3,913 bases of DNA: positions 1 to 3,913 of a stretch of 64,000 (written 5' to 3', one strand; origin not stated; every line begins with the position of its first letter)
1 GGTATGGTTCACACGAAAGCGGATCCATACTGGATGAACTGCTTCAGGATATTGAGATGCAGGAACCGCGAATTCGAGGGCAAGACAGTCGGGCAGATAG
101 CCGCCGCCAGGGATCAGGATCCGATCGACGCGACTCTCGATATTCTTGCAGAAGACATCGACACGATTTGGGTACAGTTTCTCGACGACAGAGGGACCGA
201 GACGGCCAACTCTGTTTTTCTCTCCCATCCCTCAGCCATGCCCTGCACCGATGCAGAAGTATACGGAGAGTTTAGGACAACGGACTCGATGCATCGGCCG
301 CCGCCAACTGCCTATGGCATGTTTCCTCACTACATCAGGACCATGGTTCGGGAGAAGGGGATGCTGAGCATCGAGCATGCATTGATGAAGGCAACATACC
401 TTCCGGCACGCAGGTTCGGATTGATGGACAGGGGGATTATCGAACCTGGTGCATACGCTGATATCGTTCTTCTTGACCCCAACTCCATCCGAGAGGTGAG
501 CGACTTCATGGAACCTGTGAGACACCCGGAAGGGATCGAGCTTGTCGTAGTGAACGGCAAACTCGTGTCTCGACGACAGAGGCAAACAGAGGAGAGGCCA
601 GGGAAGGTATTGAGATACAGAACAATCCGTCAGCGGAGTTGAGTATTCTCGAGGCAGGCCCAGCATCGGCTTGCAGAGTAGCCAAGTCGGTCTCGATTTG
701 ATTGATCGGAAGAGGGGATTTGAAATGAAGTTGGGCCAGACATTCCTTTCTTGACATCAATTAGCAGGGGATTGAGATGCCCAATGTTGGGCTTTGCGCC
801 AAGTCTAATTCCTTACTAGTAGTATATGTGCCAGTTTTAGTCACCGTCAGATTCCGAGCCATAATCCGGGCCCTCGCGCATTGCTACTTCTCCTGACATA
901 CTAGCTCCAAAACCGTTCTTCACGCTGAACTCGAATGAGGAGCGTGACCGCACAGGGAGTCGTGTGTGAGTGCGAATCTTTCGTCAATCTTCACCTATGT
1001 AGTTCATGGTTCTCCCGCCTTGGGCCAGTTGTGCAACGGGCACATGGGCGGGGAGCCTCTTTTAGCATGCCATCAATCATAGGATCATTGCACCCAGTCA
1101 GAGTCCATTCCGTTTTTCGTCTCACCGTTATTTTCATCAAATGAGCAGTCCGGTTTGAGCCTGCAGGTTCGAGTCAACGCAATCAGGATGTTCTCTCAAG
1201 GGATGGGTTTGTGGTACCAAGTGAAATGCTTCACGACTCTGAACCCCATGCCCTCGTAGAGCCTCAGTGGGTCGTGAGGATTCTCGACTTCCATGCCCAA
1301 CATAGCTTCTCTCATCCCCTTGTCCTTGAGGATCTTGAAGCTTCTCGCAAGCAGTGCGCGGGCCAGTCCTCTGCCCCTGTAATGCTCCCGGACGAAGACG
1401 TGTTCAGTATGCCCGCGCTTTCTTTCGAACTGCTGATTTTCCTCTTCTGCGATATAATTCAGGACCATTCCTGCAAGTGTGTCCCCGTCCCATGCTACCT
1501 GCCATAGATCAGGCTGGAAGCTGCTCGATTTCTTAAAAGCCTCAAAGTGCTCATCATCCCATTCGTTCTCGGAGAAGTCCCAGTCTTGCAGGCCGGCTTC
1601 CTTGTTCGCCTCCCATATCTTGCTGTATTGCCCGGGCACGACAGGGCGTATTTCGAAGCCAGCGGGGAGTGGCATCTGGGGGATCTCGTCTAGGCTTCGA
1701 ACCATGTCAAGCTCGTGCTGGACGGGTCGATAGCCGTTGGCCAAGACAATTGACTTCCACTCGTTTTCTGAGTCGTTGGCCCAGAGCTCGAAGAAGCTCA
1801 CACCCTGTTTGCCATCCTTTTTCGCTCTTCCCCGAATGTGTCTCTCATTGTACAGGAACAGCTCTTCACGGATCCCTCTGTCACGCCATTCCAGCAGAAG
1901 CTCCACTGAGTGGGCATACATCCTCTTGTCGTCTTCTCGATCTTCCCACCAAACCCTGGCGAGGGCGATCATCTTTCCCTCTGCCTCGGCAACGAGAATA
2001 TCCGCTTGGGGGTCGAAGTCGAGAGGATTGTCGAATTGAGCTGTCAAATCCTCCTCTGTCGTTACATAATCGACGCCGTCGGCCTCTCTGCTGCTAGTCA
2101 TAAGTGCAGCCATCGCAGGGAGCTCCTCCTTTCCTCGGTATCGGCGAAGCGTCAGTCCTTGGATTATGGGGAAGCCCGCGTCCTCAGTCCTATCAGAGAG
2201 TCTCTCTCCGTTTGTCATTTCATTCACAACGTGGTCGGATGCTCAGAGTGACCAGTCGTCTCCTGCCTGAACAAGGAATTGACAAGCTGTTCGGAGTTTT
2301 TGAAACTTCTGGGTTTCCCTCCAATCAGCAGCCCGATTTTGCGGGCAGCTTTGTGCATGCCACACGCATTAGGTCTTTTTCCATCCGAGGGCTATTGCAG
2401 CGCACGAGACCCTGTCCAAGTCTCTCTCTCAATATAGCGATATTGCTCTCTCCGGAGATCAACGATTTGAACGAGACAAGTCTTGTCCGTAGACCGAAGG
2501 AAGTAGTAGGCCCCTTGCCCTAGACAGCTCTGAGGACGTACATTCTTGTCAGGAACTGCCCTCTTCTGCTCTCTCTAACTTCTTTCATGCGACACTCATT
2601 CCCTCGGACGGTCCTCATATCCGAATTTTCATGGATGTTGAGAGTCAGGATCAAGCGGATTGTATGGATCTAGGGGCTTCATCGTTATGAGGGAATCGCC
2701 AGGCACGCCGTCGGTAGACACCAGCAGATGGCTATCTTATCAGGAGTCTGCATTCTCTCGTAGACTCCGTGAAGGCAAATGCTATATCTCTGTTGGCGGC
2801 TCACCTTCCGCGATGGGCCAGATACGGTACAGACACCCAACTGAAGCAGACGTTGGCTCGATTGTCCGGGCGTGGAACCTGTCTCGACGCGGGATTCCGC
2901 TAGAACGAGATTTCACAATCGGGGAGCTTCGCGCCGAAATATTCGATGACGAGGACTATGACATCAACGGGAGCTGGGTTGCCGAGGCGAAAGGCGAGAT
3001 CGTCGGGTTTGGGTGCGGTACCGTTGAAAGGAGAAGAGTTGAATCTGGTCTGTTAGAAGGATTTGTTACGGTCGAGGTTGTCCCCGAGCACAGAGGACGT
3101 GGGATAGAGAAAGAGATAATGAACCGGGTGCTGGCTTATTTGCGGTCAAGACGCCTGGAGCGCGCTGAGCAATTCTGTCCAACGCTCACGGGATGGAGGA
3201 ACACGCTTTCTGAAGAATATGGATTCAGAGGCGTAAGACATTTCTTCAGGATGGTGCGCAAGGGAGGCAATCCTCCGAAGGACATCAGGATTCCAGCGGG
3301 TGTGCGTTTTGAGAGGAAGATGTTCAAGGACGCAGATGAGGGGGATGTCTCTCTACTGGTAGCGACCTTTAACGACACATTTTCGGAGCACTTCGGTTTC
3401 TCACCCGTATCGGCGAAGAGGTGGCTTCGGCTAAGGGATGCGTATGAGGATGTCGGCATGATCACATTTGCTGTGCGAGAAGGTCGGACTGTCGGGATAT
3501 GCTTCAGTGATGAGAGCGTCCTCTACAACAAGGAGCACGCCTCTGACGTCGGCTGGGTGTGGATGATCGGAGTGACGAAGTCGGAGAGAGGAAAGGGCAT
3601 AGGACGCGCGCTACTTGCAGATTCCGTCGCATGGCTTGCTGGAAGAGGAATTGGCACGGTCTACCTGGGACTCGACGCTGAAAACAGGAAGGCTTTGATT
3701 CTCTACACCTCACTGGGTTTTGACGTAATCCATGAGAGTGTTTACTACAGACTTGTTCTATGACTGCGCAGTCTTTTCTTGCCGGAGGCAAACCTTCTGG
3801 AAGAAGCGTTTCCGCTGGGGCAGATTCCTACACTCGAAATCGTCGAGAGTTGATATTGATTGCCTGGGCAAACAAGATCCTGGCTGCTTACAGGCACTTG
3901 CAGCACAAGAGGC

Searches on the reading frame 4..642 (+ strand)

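Call 19: search_protein_families(library=pfam, proteins=[window:4-642:+], max_evalue=0.00001)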
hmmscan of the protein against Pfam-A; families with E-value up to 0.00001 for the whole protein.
window:4-642:+ (212 aa): 2 families
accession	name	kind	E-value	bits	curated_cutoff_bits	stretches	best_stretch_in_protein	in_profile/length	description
PF07969.17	Amidohydro_3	-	2e-13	51.1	29.7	1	93-188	373-471/472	Amidohydrolase family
PF01979.26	Amidohydro_1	-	1.3e-09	38.2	25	1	93-188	249-345/345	Amidohydrolase family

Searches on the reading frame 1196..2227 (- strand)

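Call 10: search_protein_families(library=pfam, proteins=[window:1196-2227:-], max_evalue=0.00001)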
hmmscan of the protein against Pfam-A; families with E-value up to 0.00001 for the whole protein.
window:1196-2227:- (343 aa): 3 families
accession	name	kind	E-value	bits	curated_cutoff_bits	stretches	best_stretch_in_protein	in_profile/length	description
PF00583.31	Acetyltransf_1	-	7.1e-18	65.4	20.7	1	216-329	9-116/116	Acetyltransferase (GNAT) family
PF13508.13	Acetyltransf_7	-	2e-13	51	27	1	244-330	7-83/84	Acetyltransferase (GNAT) domain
PF13673.13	Acetyltransf_10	-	5.5e-08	33.3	23.6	1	244-333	35-111/128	Acetyltransferase (GNAT) domain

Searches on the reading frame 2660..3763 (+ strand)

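Call 10: search_protein_families(library=pfam, proteins=[window:2660-3763:+], max_evalue=0.00001)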
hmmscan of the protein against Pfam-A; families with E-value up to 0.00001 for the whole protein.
window:2660-3763:+ (367 aa): 7 families
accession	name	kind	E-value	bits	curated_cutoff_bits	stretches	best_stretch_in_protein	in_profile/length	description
PF00583.31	Acetyltransf_1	-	3.9e-24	85.6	20.7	2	240-354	11-116/116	Acetyltransferase (GNAT) family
PF13508.13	Acetyltransf_7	-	1.6e-17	64.1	27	2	271-355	8-83/84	Acetyltransferase (GNAT) domain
PF13527.13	Acetyltransf_9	-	1.1e-09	38.8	25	0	95-165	33-105/127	Acetyltransferase (GNAT) domain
PF13673.13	Acetyltransf_10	-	1.5e-09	38.3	23.6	0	302-359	56-112/128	Acetyltransferase (GNAT) domain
PF08445.16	FR47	-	6.1e-08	33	22.1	1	278-361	2-84/86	FR47-like protein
PF24553.2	Rv0428c_C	-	4.9e-06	26.8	27.2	0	280-362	143-223/224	Probable histone acetyltransferase Rv0428c C-terminal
PF13302.13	Acetyltransf_3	-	6.8e-06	27.3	25.4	0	247-354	32-137/138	Acetyltransferase (GNAT) domain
